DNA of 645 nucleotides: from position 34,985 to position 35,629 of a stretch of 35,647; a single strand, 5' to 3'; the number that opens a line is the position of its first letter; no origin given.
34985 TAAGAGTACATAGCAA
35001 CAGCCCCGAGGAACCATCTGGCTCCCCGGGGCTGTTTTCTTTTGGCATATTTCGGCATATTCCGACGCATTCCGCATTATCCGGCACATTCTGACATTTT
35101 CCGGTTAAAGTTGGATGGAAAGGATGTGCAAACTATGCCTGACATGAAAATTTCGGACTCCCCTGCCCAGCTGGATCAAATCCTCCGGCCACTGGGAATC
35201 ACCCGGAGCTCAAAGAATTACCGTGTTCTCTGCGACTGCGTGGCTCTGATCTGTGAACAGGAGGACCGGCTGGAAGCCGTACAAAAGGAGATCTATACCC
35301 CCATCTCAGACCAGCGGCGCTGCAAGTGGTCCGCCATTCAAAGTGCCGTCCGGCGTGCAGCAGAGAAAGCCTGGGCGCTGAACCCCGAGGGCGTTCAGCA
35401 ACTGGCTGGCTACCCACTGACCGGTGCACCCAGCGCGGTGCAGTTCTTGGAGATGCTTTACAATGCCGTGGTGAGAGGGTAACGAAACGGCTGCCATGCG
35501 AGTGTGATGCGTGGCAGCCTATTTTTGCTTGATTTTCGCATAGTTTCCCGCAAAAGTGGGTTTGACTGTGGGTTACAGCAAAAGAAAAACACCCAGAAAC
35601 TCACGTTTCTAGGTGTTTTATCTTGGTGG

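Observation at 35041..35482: Receiver-less Spo0A DNA-binding domain as terminal prophage cargo, preceded by a 10-bp-phased repeat array with a 0A-box-like element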

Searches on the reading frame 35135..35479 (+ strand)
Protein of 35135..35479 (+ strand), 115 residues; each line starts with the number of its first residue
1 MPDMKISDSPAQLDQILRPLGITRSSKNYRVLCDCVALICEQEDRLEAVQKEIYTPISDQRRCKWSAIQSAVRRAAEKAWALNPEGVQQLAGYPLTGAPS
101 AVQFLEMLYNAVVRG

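Call 3: search_protein_families(library=pfam, proteins=[window:35135-35479:+], max_evalue=1)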
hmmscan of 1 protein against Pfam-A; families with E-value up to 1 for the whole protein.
seq(115 aa): 2 families
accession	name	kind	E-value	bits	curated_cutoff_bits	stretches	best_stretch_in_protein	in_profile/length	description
PF08769.17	Spo0A_C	-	2.6e-17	63.2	25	1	15-110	3-102/104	Sporulation initiation factor Spo0A C terminal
PF15186.11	TEX13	-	0.018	15.1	27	1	41-91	41-90/150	Testis-expressed sequence 13 protein family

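Call 4: search_protein_families(library=ncbifam, proteins=[window:35135-35479:+], max_evalue=1)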
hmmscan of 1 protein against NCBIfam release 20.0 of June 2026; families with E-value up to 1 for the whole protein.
seq(115 aa): 2 families
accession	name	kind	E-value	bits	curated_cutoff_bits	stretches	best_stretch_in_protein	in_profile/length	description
TIGR02875.1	spore_0_A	equivalog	5.8e-10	38.8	200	1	8-96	147-236/262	sporulation transcription factor Spo0A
NF005723.0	PRK07539.1-3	equivalog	0.069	13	226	1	45-110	6-67/158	NADH-quinone oxidoreductase subunit NuoE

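Call 9: search_solved_structures(query=window:35135-35479:+, max_evalue=1, show_alignments=2)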
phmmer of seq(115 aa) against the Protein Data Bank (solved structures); distinct sequences matched with E-value up to 1: 5.
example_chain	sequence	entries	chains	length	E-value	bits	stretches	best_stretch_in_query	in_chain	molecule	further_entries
1fc3_A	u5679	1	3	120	5.7e-07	33.1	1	10-107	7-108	SPO0A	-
1lq1_A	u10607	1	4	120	4.5e-06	30.2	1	10-108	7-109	Stage 0 sporulation protein A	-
5cwb_A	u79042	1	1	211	0.0011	22.5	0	11-42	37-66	Designed helical repeat protein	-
7mwr_B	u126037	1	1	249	0.0035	20.9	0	11-41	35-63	LHD101B4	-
6vfi_A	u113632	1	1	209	0.0058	20.2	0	6-42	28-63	O43_dn18A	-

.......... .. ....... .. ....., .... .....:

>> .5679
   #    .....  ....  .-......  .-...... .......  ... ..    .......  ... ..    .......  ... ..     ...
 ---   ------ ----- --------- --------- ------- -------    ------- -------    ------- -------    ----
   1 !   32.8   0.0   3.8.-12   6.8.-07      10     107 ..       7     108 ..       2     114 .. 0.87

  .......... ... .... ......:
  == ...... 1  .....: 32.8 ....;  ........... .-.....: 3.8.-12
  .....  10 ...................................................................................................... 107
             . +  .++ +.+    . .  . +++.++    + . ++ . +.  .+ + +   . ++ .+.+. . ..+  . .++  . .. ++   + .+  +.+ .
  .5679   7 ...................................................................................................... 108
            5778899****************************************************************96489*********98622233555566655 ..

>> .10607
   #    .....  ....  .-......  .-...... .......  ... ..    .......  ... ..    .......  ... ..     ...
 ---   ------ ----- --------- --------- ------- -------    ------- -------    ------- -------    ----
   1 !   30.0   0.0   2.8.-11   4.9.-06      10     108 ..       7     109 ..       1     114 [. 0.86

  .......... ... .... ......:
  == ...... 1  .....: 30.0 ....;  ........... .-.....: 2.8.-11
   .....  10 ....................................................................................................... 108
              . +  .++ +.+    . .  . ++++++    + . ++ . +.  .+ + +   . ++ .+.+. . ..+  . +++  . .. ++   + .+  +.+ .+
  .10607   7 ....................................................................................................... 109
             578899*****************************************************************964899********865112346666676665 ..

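Call 10: find_homologous_proteins(query=window:35135-35479:+)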
Query seq(115 aa) (115 aa): 257 proteins with E <= 0.001 among 270 candidates; the best 120 are listed.
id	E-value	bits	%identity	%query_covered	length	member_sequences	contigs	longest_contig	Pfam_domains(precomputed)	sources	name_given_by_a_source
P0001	1.2e-66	240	97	100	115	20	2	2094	PF08769.18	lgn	-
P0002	3.4e-66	238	94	100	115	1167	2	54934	PF08769.18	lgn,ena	-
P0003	4.1e-66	238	95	100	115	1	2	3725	PF08769.18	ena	-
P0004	6.2e-66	237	96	100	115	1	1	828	PF08769.18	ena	-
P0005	8.2e-66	237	95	100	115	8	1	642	PF08769.18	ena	-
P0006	2.0e-65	236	95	100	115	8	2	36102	PF08769.18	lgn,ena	-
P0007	2.9e-65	235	94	100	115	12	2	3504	PF08769.18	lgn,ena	-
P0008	3.0e-65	235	95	100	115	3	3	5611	PF08769.18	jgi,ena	jgi:hypothetical protein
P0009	2.7e-63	229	98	93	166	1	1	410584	PF08769.18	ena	-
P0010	1.4e-62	227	95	100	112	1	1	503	PF08769.18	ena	-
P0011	9.2e-62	224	90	100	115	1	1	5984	PF08769.18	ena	-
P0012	1.1e-61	224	94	100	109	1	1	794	PF08769.18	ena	-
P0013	3.9e-57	209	83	100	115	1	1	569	PF08769.18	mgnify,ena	mgnify:CR=1 FL=1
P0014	6.1e-56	205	97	85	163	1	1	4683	PF08769.18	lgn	-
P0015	1.5e-55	204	95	85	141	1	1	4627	PF08769.18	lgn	-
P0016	2.1e-55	203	79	100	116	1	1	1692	PF08769.18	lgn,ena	-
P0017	4.1e-55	203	78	100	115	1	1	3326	PF08769.18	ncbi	-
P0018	6.5e-54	199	80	100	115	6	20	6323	PF08769.18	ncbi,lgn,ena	-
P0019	7.9e-54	198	80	100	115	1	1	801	PF08769.18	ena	-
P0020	2.0e-53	197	78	100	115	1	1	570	PF08769.18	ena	-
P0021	2.8e-53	197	76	100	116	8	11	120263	PF08769.18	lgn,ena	-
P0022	4.1e-53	196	80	100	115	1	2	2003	PF08769.18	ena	-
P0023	4.5e-53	196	76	100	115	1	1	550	PF08769.18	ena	-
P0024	8.7e-52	192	81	96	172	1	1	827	PF08769.18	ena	-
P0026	2.1e-49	184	74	100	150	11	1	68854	PF08769.18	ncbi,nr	ncbi:MAG TPA: hypothetical protein DGV70_03415 [Faecalibacterium sp.]|nr:hypothetical protein [Faeca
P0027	5.5e-49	183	87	85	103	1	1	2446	PF08769.18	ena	-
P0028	5.8e-49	183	73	100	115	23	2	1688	PF08769.18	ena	-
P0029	9.2e-48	179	70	100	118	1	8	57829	PF08769.18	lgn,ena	-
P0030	2.3e-47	178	73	97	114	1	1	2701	PF08769.18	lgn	-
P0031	2.8e-47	177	69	100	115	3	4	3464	PF08769.18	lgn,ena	-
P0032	1.9e-46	175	68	99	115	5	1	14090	PF08769.18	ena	-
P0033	6.6e-46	173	96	73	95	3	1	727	PF08769.18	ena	-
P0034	1.9e-45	171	86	83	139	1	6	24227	PF08769.18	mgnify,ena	mgnify:CR=1 FL=1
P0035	3.3e-45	171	67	99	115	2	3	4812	PF08769.18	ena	-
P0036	1.5e-44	169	66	99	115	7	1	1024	PF08769.18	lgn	-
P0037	1.6e-44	168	73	94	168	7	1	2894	PF08769.18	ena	-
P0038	2.0e-44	168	67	100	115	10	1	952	PF08769.18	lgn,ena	-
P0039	2.1e-44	168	67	96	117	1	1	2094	PF08769.18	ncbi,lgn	-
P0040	2.7e-44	168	73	89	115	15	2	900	PF08769.18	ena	-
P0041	2.8e-44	168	71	95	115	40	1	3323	PF08769.18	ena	-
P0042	4.9e-44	167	70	97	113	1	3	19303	PF08769.18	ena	-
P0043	6.6e-44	166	69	97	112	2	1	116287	PF08769.18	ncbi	-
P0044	1.0e-43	166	68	97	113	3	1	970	PF08769.18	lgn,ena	-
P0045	1.1e-43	166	66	100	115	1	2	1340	PF08769.18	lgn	-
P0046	2.0e-43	165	68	97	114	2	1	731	PF08769.18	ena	-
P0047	2.0e-43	165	68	97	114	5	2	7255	PF08769.18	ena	-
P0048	2.7e-43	165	98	70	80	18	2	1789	PF08769.18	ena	-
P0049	2.8e-43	164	72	90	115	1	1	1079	PF08769.18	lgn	-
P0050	3.1e-43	164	71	94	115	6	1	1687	PF08769.18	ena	-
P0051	3.3e-43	164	64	97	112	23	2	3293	PF08769.18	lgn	-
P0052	4.1e-43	164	67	97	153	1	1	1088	PF08769.18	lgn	-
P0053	4.3e-43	164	67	97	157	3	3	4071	PF08769.18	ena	-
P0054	4.4e-43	164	67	97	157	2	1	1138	PF08769.18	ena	-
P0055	4.7e-43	164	71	91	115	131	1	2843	PF08769.18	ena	-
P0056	5.9e-43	163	66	97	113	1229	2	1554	PF08769.18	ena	-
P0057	6.0e-43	163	67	96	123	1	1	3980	PF08769.18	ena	-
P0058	6.7e-43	163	67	97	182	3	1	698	PF08769.18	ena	-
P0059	7.2e-43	163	66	97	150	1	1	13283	PF08769.18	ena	-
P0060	8.3e-43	163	67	97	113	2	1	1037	PF08769.18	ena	-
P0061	8.9e-43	163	72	91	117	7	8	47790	PF08769.18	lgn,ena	-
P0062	1.2e-42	162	64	100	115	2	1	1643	PF08769.18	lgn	-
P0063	1.2e-42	162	66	100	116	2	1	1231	PF08769.18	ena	-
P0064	1.4e-42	162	72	94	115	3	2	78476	PF08769.18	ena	-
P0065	3.2e-42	161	67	95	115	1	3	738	PF08769.18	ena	-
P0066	3.4e-42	161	64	99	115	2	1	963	PF08769.18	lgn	-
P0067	4.1e-42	161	63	99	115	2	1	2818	PF08769.18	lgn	-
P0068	4.2e-42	161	68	97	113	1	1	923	PF08769.18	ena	-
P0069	4.3e-42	161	63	100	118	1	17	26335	PF08769.18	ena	-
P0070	5.1e-42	160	63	100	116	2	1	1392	PF08769.18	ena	-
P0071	5.3e-42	160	66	96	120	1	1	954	PF08769.18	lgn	-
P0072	7.2e-42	160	69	93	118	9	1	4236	PF08769.18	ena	-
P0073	7.8e-42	160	63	100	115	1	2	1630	PF08769.18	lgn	-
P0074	8.1e-42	160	64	99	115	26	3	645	PF08769.18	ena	-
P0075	1.1e-41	159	66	95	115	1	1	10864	PF08769.18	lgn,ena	-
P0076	1.2e-41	159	68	94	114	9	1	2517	PF08769.18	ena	-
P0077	1.6e-41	159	96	69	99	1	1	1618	PF08769.18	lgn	-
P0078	1.8e-41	159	66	95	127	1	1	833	PF08769.18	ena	-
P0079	1.9e-41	159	66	97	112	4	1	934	PF08769.18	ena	-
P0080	2.1e-41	158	63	97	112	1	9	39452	PF08769.18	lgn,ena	-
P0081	2.1e-41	158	63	100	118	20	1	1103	PF08769.18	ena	-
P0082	2.2e-41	158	66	97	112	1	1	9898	PF08769.18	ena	-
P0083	2.2e-41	158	66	96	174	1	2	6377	PF08769.18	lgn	-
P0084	2.8e-41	158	96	68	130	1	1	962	PF08769.18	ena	-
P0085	2.9e-41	158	63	100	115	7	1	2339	PF08769.18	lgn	-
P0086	4.7e-41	157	64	97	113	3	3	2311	PF08769.18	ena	-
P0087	4.7e-41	157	65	97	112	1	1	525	PF08769.18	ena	-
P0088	5.2e-41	157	64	97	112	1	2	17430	PF08769.18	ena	-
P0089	5.3e-41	157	63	100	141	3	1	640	PF08769.18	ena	-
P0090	6.6e-41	157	63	97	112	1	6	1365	PF08769.18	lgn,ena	-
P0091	6.8e-41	157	63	97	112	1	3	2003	PF08769.18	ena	-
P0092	7.4e-41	157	63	97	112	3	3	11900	PF08769.18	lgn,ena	-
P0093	8.7e-41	156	64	97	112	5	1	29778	PF08769.18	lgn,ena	-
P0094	9.1e-41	156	63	97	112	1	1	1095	PF08769.18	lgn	-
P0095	9.3e-41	156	63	97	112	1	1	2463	PF08769.18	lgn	-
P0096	1.1e-40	156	70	91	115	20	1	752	PF08769.18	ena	-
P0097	1.3e-40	156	63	99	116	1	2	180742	PF08769.18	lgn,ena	-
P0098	1.4e-40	156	64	97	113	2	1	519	PF08769.18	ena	-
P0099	1.4e-40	156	67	90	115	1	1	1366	PF08769.18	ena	-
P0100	1.4e-40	156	63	100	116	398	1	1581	PF08769.18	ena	-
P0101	1.5e-40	156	65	97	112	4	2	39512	PF08769.18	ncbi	-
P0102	1.6e-40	156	61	100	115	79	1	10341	PF08769.18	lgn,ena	-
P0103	2.3e-40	155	63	97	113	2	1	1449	PF08769.18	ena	-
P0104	2.6e-40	155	61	99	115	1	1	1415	PF08769.18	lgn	-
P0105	3.3e-40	155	63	100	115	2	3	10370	PF08769.18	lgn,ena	-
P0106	3.4e-40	155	62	97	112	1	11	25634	PF08769.18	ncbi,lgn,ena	-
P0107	3.5e-40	154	95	66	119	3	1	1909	PF08769.18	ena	-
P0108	4.5e-40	154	68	91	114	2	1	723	PF08769.18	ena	-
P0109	4.6e-40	154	65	97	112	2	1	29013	PF08769.18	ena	-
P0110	5.7e-40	154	63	95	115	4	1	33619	PF08769.18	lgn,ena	-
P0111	6.6e-40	154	62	97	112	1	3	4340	PF08769.18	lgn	-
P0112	6.7e-40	154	65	91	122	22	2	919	PF08769.18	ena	-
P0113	7.0e-40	154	64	97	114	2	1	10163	PF08769.18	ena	-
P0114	7.2e-40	153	62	100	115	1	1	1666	PF08769.18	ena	-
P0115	7.2e-40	153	66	90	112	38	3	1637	PF08769.18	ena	-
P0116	9.8e-40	153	61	99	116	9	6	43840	PF08769.18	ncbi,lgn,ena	-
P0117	1.1e-39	153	64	94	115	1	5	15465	PF08769.18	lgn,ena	-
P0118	1.2e-39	153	60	100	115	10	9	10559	PF08769.18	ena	-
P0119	1.3e-39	153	68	92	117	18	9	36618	PF08769.18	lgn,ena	-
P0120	1.5e-39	152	65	96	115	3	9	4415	PF08769.18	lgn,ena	-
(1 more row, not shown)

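Call 12: search_dna_similar(query=window:35135-35479:+, collection=phages, mode=protein, max_rows=40, max_evalue=0.001)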
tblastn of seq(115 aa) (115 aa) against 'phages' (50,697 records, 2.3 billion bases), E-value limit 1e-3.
Records with a match: 3; places in all: 3; records where one place covers at least 80% of the query: 3.
Best place of each record, by identity: 95-99% 1; 60-80% 2.
By first word of the organism name: Bacteriophage 2; Faecalibacterium 1.
By host as written in the record: - 2; Faecalibacterium sp. HTF-238 1.
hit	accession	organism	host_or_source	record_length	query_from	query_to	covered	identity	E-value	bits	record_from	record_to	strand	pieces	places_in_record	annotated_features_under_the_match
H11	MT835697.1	Bacteriophage sp.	human fecal samples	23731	1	115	100%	97.4%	8e-70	231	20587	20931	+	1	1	record has no annotation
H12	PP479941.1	Faecalibacterium phage Aster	Faecalibacterium sp. HTF-238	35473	6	115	96%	61.1%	5e-39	143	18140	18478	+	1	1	hypothetical protein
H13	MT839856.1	Bacteriophage sp.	human fecal samples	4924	6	115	96%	61.1%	6e-39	142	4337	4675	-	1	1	record has no annotation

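Call 19: get_annotated_region(hit=H12, flank=4000)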
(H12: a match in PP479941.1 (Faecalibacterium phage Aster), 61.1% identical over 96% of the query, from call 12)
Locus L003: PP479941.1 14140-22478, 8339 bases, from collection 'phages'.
description: Faecalibacterium phage Aster, complete genome.
organism: Faecalibacterium phage Aster (NCBI taxid 3135019)
taxonomy: Viruses
host: Faecalibacterium sp. HTF-238; source: human fecal sample; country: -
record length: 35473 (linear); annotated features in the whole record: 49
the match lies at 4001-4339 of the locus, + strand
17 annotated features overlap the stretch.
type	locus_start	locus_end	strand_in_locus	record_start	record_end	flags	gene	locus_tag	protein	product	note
CDS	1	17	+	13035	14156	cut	-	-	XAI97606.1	hypothetical protein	orf17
CDS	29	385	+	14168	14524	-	-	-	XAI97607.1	hypothetical protein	orf18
CDS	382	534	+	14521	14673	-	-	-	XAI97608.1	hypothetical protein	orf19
CDS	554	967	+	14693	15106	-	-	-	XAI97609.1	peptidase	orf20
CDS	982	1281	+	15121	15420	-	-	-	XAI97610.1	hypothetical protein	orf21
CDS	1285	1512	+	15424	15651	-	-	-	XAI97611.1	hypothetical protein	orf22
CDS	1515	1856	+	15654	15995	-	-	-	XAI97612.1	hypothetical protein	orf23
CDS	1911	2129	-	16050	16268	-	-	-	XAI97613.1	hypothetical protein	orf24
CDS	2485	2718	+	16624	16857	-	-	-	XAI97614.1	hypothetical protein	orf25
CDS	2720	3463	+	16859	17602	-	-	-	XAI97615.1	hypothetical protein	orf26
CDS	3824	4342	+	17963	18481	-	-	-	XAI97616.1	hypothetical protein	orf27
CDS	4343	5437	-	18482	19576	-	-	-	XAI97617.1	integrase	orf28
CDS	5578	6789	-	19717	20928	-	-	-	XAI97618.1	hypothetical protein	orf29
CDS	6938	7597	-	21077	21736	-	-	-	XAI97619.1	hypothetical protein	orf30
CDS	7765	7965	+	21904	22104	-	-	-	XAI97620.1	hypothetical protein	orf31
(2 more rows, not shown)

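Call 26: find_related_loci(query=window:35135-35479:+, collection=viral_contigs, flank=4000)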
Query seq(115 aa) (115 aa) in viral_contigs; peptide patterns used: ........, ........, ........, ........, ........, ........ (x = any residue, [..] = any of these).
105 stretches matched a pattern; 89 encode a relative of the query (tblastn E <= 1e-3); the best 80 are kept; 80 distinct loci.
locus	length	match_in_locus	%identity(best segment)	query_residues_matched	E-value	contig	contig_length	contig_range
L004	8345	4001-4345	100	1-115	1e-75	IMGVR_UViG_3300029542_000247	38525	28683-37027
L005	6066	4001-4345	100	1-115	1e-75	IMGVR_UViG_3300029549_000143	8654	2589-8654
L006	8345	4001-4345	99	1-115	6e-75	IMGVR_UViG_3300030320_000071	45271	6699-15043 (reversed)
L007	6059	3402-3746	99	1-115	8e-75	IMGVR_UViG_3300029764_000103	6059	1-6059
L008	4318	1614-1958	98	1-115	9e-75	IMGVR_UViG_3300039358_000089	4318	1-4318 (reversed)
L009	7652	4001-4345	99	1-115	8e-75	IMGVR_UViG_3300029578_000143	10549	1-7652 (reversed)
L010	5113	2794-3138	98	1-115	1e-74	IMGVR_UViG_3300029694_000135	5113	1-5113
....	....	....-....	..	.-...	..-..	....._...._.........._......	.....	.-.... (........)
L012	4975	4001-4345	97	1-115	9e-74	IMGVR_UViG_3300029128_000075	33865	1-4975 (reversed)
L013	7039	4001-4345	98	1-115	1e-73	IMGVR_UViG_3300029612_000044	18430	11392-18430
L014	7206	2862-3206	97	1-115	2e-73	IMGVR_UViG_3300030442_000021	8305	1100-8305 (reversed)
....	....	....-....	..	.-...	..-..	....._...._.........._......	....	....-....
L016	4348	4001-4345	97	1-115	1e-73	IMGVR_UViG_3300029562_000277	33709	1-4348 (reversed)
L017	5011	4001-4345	97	1-115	1e-73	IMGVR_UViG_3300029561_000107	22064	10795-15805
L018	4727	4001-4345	97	1-115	2e-73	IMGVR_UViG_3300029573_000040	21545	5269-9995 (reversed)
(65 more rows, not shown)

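Call 55: find_related_loci(query=window:35135-35479:+, collection=genome_contigs, flank=3000)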
Query window:35135-35479:+ (115 aa) in genome_contigs; peptide patterns used: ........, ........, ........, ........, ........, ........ (x = any residue, [..] = any of these).
100 stretches matched a pattern; 9 encode a relative of the query (tblastn E <= 1e-3); 9 distinct loci.
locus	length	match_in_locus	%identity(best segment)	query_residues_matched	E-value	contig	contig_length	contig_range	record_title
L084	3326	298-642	78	1-115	3e-62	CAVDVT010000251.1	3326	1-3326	bacterium isolate G02615-L1_cleanbin_000032 genome assembly, contig: Spades_G02615-L1_contig_8513, whole genome shotgun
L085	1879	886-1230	80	1-115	7e-62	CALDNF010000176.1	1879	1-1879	MAG TPA_asm: uncultured Faecalibacterium sp. isolate SRR1747024_bin.74_CONCOCT_v1.1_MAG genome assembly, contig: ERZ8082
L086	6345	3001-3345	75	1-115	3e-58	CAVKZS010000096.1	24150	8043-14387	Eubacterium sp. CAG:38 isolate H07659-L1_cleanbin_000043 genome assembly, contig: Spades_H07659-L1_contig_1058, whole ge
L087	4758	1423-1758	69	4-115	5e-51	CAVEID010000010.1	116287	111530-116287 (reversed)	Oxalobacter sp. isolate G02621-L1_cleanbin_000007 genome assembly, contig: Spades_G02621-L1_contig_44, whole genome shot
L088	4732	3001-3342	63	1-114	2e-47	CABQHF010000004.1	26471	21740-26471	MAG TPA_asm: uncultured Faecalibacterium sp. isolate MGYG-HGUT-00589 genome assembly, contig: GUT_GENOME018115_4, whole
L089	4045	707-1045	61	6-115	1e-43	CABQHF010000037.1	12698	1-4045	MAG TPA_asm: uncultured Faecalibacterium sp. isolate MGYG-HGUT-00589 genome assembly, contig: GUT_GENOME018115_37, whole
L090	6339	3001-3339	61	6-115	5e-43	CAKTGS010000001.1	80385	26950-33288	MAG: uncultured Faecalibacterium sp. isolate REFINED_METABAT215_TOP10_CONTIGS_1500_ASSEMBLY_K77_MERGED__Hadza_MoBio_C-RE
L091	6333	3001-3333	61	4-114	7e-43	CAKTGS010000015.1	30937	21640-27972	MAG: uncultured Faecalibacterium sp. isolate REFINED_METABAT215_TOP10_CONTIGS_1500_ASSEMBLY_K77_MERGED__Hadza_MoBio_C-RE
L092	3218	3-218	78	44-115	4e-34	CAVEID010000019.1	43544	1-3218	Oxalobacter sp. isolate G02621-L1_cleanbin_000007 genome assembly, contig: Spades_G02621-L1_contig_289, whole genome sho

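Call 57: search_protein_families(library=phrogs, proteins=[window:35135-35479:+], max_evalue=0.001)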
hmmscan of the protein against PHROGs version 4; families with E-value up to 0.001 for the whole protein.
window:35135-35479:+ (115 aa): 2 families
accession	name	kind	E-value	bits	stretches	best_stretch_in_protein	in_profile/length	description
phrog_24603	-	unknown function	1.2e-07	32.9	1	14-111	6-104/111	-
phrog_37855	-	unknown function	5.7e-05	23.3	1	9-93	160-245/278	-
